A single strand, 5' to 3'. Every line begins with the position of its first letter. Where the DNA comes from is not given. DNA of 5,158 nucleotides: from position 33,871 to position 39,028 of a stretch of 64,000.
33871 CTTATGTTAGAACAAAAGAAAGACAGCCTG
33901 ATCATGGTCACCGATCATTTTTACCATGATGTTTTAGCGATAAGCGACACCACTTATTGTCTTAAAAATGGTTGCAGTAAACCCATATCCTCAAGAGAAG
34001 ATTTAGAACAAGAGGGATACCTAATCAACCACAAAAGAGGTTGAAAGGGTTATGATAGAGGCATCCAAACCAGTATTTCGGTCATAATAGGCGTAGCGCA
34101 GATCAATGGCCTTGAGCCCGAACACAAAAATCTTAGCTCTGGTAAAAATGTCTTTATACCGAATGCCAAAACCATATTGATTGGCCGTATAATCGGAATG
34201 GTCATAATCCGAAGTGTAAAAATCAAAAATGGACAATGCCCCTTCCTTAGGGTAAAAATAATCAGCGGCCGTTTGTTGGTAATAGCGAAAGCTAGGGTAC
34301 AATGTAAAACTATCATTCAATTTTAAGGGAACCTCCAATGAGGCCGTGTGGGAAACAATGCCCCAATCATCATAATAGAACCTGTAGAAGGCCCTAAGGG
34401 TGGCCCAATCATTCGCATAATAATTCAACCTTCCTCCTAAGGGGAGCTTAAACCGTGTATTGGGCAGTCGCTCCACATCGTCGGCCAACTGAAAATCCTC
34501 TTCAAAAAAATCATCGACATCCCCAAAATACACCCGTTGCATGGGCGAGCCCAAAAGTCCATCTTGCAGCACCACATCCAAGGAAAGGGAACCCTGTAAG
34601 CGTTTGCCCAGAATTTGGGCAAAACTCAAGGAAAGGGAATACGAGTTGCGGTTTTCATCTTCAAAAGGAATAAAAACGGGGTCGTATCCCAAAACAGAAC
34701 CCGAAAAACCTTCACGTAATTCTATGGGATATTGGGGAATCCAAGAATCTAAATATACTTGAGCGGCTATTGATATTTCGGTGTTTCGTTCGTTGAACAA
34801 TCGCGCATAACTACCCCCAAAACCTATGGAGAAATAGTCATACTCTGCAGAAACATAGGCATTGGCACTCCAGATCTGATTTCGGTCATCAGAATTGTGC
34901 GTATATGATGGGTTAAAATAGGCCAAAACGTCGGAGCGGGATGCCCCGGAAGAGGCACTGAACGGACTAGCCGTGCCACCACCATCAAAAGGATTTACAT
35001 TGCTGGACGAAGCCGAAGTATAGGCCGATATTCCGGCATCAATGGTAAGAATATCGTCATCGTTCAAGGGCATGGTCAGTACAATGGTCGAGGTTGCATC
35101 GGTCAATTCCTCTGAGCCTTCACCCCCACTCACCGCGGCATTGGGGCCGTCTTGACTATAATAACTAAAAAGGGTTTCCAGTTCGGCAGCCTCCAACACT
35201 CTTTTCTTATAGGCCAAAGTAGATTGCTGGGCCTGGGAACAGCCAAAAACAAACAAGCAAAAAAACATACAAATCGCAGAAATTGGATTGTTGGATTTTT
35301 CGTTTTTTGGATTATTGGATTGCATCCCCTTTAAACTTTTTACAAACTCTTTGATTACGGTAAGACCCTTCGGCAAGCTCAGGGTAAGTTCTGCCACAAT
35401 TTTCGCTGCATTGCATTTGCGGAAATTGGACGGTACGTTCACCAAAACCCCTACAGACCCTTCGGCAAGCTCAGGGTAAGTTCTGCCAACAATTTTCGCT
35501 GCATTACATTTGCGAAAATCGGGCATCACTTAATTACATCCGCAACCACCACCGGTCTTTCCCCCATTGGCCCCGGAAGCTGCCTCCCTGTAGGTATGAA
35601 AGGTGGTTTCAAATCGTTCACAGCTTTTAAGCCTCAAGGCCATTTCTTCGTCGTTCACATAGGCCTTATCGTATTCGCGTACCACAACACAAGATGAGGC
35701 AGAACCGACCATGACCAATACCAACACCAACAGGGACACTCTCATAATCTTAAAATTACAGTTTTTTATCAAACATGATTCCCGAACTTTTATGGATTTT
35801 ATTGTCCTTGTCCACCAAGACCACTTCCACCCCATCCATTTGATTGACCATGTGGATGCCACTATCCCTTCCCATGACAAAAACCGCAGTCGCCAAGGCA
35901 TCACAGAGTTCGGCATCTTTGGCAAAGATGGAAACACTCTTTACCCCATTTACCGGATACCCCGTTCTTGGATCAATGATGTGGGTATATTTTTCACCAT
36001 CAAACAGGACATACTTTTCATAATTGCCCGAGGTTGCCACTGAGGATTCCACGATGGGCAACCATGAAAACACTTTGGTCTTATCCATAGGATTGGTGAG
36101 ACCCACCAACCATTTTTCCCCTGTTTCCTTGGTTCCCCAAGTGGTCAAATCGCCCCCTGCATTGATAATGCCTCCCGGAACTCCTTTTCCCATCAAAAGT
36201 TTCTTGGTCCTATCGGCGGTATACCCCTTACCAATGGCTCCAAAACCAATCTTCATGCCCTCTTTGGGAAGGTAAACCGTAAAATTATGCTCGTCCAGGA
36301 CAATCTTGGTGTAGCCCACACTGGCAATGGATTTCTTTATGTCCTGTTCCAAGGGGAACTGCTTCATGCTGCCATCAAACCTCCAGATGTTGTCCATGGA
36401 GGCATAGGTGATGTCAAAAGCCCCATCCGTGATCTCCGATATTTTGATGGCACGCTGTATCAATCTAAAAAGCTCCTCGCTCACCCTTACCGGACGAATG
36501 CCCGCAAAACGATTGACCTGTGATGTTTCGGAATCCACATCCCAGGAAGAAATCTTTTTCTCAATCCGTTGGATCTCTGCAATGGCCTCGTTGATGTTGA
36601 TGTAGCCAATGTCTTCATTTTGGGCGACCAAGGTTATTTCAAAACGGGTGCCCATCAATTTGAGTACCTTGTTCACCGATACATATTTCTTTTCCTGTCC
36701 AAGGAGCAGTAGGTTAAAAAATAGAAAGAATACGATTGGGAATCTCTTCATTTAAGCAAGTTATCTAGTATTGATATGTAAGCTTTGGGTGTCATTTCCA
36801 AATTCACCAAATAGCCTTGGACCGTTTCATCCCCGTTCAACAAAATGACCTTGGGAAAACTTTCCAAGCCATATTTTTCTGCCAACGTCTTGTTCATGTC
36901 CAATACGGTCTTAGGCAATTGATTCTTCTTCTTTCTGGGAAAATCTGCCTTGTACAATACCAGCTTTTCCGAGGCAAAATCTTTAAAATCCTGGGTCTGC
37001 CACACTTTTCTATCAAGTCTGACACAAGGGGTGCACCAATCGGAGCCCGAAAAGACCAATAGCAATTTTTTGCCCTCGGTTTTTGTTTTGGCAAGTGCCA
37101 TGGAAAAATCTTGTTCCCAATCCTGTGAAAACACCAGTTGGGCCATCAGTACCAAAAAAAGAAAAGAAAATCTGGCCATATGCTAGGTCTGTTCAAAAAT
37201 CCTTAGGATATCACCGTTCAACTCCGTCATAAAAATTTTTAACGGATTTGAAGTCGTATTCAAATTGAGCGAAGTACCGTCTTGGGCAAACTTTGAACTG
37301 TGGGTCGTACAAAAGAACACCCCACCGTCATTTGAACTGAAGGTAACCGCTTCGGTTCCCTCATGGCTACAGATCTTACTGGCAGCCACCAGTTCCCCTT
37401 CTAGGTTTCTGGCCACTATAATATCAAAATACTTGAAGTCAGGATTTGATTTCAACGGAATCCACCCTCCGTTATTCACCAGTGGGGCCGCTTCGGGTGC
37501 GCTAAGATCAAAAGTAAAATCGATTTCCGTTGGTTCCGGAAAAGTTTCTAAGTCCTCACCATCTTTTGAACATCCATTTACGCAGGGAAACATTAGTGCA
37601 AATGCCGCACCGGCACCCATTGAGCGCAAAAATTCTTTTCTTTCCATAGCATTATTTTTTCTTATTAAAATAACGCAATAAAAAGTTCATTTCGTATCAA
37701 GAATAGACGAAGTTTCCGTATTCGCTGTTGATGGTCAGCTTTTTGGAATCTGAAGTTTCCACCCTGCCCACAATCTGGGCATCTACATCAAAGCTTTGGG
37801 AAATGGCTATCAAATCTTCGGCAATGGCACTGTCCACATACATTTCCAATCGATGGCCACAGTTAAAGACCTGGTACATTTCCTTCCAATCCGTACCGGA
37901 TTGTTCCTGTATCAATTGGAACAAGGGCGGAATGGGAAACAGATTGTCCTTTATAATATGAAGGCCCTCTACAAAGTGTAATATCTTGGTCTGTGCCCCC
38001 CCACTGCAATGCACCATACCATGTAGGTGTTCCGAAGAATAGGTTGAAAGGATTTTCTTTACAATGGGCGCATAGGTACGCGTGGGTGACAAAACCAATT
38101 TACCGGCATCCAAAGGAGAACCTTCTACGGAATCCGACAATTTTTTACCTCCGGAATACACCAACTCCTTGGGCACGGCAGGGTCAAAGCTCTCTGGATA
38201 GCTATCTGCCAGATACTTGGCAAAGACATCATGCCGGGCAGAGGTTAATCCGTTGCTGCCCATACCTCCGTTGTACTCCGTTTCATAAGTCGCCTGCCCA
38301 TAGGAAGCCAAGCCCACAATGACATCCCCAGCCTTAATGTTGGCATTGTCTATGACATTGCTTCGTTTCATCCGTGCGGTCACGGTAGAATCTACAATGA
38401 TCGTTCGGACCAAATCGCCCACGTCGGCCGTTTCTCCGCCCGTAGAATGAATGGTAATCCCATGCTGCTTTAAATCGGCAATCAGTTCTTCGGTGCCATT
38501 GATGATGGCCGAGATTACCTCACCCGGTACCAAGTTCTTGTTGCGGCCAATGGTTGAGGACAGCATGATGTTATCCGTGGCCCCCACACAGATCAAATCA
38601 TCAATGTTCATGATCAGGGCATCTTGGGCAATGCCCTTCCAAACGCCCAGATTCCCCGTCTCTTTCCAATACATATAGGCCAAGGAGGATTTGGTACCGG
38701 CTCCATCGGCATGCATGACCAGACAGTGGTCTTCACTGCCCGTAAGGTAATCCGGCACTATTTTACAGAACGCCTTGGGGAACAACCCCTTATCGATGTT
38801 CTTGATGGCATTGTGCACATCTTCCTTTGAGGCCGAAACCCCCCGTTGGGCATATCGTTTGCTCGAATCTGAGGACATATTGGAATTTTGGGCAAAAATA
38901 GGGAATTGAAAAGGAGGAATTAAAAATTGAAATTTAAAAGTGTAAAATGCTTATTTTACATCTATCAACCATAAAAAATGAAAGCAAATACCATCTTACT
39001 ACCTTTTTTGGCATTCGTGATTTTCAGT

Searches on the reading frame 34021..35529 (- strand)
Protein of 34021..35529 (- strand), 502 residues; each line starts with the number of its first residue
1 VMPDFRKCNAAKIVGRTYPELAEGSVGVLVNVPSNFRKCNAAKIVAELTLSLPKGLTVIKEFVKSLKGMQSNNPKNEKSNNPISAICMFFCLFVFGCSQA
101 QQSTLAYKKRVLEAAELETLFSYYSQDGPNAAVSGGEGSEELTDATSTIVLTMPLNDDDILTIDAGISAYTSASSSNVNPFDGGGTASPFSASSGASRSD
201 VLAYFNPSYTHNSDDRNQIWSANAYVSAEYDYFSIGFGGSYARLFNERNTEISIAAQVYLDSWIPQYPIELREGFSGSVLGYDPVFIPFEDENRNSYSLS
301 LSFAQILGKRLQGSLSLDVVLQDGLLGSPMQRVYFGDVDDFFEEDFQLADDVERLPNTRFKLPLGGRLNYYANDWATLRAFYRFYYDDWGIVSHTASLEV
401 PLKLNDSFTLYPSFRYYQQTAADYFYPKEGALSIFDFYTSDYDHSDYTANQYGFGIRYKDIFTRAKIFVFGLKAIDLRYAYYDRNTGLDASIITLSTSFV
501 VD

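Call 47: search_protein_families(library=pfam, proteins=[window:34021-35529:-], max_evalue=0.001)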
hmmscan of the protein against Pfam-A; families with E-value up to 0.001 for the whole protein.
window:34021-35529:- (502 aa): 1 family
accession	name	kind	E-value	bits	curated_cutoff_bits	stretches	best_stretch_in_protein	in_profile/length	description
PF12094.14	DUF3570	-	4.3e-31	108.6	25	1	150-485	56-397/427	Protein of unknown function (DUF3570)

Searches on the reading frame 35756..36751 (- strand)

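Call 47: search_protein_families(library=pfam, proteins=[window:35756-36751:-], max_evalue=0.001)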
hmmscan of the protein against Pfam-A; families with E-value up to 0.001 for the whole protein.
window:35756-36751:- (331 aa): 1 family
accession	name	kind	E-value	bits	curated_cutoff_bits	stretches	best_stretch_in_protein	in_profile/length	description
PF02424.20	ApbE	-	4.2e-85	285.9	25.6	1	33-311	1-265/266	ApbE family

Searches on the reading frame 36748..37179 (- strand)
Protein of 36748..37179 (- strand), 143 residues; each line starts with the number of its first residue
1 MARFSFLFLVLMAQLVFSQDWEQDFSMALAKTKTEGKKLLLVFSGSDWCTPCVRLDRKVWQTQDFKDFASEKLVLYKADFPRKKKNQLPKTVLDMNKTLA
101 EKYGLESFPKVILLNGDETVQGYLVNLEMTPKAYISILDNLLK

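Call 47: search_protein_families(library=pfam, proteins=[window:36748-37179:-], max_evalue=0.001)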
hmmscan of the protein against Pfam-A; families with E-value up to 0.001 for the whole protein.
window:36748-37179:- (143 aa): 4 families
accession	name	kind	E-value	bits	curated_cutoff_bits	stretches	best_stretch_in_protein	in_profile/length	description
PF13899.12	Thioredoxin_7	-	9.2e-15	55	27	1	20-115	1-82/83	Thioredoxin-like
PF13098.12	Thioredoxin_2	-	4.2e-13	50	27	1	33-124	2-95/104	Thioredoxin-like domain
PF00085.26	Thioredoxin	-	0.0001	22.7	23.5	0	23-121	8-86/103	Thioredoxin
PF13905.12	Thioredoxin_8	-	0.00045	20.9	27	0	38-119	2-93/94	Thioredoxin-like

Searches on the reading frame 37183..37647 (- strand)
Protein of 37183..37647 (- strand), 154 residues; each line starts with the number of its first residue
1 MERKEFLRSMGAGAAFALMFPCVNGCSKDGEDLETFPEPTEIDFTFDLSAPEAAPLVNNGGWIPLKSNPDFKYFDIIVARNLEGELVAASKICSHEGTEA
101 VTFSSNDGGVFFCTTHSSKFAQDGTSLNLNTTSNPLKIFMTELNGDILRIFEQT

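Call 47: search_protein_families(library=pfam, proteins=[window:37183-37647:-], max_evalue=0.001)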
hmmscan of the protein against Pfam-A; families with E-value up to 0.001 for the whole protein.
window:37183-37647:- (154 aa): 1 family
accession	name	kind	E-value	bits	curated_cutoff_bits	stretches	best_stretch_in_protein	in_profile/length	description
PF00355.32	Rieske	-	1.5e-07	31.6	20.3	1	75-133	25-82/88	Rieske [2Fe-2S] domain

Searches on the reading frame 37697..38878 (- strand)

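Call 47: search_protein_families(library=pfam, proteins=[window:37697-38878:-], max_evalue=0.001)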
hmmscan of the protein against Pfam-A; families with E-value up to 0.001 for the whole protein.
window:37697-38878:- (393 aa): 2 families
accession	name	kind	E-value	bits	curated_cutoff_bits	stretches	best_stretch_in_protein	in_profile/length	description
PF00586.29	AIRS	-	2.7e-12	47.5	24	1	48-169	10-111/112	AIR synthase related protein, N-terminal domain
PF02769.27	AIRS_C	-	2.6e-06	28.1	23.1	1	183-383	2-155/156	AIR synthase related protein, C-terminal domain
